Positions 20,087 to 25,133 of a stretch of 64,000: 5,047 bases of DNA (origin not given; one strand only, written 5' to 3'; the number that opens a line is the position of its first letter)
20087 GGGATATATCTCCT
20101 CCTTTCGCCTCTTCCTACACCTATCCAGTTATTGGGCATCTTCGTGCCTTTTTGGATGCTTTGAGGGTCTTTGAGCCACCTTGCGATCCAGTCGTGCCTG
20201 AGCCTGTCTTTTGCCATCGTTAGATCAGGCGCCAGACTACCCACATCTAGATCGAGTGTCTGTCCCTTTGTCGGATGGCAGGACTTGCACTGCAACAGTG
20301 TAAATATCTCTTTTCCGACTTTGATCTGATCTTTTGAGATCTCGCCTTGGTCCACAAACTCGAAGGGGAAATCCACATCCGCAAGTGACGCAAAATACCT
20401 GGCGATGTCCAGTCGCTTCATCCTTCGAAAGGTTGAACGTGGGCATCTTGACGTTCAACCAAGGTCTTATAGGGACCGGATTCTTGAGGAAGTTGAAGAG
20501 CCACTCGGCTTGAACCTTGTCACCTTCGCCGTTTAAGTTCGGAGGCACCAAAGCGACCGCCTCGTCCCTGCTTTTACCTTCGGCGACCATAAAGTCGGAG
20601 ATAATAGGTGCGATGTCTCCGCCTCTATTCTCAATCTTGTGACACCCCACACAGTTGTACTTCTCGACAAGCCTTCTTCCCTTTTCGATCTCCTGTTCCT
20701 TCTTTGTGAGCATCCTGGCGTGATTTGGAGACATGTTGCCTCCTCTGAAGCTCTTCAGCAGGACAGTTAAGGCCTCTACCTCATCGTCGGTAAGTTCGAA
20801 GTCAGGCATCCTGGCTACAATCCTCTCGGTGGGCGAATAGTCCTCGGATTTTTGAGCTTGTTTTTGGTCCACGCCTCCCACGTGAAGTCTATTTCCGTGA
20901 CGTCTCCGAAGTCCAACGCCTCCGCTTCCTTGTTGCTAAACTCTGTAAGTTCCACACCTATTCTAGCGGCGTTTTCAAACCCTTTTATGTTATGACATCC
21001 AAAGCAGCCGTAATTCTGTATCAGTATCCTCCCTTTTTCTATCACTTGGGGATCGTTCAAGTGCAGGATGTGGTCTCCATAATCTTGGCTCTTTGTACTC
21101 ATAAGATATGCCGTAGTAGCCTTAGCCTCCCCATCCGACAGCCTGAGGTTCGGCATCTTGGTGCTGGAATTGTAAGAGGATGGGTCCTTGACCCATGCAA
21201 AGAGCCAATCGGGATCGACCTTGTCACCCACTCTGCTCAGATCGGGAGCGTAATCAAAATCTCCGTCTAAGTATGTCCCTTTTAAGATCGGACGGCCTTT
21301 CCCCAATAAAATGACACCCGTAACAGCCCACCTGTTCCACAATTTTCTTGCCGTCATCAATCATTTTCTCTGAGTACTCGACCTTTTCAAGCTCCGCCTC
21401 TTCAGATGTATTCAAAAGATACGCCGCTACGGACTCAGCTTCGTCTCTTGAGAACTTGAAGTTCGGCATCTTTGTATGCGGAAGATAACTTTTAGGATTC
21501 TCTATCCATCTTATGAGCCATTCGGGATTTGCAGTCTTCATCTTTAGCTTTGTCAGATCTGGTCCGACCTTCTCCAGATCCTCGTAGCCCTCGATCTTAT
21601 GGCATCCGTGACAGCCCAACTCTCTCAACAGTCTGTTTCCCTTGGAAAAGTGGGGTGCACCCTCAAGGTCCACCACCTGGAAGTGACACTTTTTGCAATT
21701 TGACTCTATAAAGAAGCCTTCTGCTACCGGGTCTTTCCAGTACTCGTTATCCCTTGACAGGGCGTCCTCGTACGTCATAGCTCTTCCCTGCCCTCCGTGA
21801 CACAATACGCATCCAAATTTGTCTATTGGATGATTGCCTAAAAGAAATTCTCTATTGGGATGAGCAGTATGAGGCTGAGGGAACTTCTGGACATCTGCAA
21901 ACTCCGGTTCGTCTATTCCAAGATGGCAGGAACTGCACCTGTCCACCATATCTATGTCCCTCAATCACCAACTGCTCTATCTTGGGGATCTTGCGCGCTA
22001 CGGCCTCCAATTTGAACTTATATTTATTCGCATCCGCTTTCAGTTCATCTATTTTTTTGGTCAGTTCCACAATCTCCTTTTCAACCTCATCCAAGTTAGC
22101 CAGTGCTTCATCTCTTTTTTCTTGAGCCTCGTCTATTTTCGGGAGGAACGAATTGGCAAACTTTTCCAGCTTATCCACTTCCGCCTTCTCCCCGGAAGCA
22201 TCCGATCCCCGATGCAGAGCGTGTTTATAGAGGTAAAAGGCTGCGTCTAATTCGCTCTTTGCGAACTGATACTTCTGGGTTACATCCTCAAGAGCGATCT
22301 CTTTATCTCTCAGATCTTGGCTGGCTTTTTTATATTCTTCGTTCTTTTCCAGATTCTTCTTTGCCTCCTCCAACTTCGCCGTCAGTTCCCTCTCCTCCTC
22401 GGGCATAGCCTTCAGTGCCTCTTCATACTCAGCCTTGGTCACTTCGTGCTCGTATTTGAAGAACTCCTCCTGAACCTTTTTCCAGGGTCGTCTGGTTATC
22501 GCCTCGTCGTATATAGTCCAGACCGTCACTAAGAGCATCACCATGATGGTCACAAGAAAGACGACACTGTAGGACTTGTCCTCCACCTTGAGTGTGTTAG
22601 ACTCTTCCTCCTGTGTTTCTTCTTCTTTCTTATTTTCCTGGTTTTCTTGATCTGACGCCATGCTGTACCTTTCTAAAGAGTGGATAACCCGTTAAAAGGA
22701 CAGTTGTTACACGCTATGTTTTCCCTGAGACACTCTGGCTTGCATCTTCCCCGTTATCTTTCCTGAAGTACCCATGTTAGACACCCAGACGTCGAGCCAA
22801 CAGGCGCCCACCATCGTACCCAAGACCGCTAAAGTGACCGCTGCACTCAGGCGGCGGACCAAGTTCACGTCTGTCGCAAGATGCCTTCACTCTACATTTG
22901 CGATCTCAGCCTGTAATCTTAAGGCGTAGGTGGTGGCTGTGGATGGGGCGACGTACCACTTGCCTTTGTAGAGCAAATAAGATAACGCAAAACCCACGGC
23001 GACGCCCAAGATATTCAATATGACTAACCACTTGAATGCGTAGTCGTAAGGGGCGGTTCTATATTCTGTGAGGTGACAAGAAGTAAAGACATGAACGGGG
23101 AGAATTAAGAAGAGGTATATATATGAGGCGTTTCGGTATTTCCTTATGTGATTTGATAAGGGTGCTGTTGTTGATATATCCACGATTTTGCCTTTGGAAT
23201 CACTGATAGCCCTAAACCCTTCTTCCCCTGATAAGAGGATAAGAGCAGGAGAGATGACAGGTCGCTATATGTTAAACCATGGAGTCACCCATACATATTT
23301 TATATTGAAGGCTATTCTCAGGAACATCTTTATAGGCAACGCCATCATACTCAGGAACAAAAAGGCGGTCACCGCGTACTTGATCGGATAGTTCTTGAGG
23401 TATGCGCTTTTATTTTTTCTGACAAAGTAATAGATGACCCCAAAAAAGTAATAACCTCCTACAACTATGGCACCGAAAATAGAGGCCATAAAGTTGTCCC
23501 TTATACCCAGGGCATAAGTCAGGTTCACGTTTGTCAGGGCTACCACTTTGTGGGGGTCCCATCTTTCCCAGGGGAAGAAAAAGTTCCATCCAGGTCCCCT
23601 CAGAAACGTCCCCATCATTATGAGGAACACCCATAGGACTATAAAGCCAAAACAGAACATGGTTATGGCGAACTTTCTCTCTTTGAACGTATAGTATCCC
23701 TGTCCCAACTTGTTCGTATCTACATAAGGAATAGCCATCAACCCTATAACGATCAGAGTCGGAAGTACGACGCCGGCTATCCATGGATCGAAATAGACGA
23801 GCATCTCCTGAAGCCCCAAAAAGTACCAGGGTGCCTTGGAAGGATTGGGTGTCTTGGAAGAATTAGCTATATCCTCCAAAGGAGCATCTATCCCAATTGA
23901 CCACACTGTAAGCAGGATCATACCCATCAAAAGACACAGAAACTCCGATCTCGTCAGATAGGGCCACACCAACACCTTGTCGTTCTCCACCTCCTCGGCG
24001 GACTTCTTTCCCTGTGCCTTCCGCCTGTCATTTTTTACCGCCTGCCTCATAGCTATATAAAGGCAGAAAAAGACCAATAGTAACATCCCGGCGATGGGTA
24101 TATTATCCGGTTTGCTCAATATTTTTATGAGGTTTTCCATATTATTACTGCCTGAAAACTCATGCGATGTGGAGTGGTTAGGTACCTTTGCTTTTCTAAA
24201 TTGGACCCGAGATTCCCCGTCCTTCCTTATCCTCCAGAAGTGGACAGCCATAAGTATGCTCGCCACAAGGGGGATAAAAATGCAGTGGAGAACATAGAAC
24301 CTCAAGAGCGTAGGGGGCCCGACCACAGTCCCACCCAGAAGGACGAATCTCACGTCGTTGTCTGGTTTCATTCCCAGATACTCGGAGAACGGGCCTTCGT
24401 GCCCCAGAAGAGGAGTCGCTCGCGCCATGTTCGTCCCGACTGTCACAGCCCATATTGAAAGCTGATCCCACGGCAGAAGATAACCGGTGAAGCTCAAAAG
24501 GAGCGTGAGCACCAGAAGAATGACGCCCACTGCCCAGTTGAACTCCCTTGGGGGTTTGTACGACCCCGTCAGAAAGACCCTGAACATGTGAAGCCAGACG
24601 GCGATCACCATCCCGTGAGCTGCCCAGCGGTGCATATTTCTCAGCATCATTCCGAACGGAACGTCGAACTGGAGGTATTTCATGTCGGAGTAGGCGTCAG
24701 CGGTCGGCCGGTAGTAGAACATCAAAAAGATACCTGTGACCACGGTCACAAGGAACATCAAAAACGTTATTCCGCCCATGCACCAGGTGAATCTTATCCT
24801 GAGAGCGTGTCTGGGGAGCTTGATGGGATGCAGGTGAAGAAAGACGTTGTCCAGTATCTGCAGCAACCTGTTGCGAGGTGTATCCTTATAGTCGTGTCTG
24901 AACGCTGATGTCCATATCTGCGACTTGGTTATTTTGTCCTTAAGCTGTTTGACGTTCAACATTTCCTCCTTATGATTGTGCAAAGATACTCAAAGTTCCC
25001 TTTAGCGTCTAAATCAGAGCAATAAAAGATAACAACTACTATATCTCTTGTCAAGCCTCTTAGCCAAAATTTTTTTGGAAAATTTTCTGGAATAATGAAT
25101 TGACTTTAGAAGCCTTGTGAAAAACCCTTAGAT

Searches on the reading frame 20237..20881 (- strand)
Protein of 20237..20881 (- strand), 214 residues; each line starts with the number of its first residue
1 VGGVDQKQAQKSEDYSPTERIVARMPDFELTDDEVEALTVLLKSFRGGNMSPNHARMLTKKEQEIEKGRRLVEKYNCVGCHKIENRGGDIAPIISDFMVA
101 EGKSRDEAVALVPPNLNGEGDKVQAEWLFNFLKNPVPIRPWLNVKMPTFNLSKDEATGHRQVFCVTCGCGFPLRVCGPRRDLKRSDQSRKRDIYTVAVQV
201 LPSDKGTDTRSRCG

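Call 34: search_protein_families(library=pfam, proteins=[window:20237-20881:-], max_evalue=0.001)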
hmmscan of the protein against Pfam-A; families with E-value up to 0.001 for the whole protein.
window:20237-20881:- (214 aa): 2 families
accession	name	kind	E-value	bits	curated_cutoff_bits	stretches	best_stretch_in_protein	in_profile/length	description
PF00034.26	Cytochrom_C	-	1.9e-06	29.5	21.3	1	65-135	1-49/90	Cytochrome c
PF13442.11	Cytochrome_CBB3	-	1.9e-06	28.5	27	1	64-153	2-58/68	Cytochrome C oxidase, cbb3-type, subunit III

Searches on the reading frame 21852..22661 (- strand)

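Call 34: search_protein_families(library=pfam, proteins=[window:21852-22661:-], max_evalue=0.001)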
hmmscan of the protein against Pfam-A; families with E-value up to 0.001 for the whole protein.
window:21852-22661:- (269 aa): 2 families
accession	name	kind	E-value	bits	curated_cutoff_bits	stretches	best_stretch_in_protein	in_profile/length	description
PF17231.7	DUF5305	-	0.00094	19.1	29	0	6-83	95-172/217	Family of unknown function (DUF5305)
PF06365.17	CD34_antigen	-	0.00095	19.6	26.3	0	20-99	101-173/204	CD34/Podocalyxin family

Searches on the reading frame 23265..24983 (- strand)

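Call 34: search_protein_families(library=pfam, proteins=[window:23265-24983:-], max_evalue=0.001)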
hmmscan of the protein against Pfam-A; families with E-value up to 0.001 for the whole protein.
window:23265-24983:- (572 aa): 4 families
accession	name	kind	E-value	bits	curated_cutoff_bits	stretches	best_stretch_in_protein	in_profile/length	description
PF00033.24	Cytochrome_B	-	1.5e-42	146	27.2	1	62-255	9-188/189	Cytochrome b/b6/petB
PF13631.11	Cytochrom_B_N_2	-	4.8e-34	118.2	27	1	125-266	3-130/169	Cytochrome b(N-terminal)/b6/petB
PF00032.22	Cytochrom_B_C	-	2.3e-06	28.2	20.7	1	373-452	2-80/102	Cytochrome b(C-terminal)/b6/petD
PF14358.11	DUF4405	-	0.00013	22.9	26.7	1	72-133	5-62/66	Domain of unknown function (DUF4405)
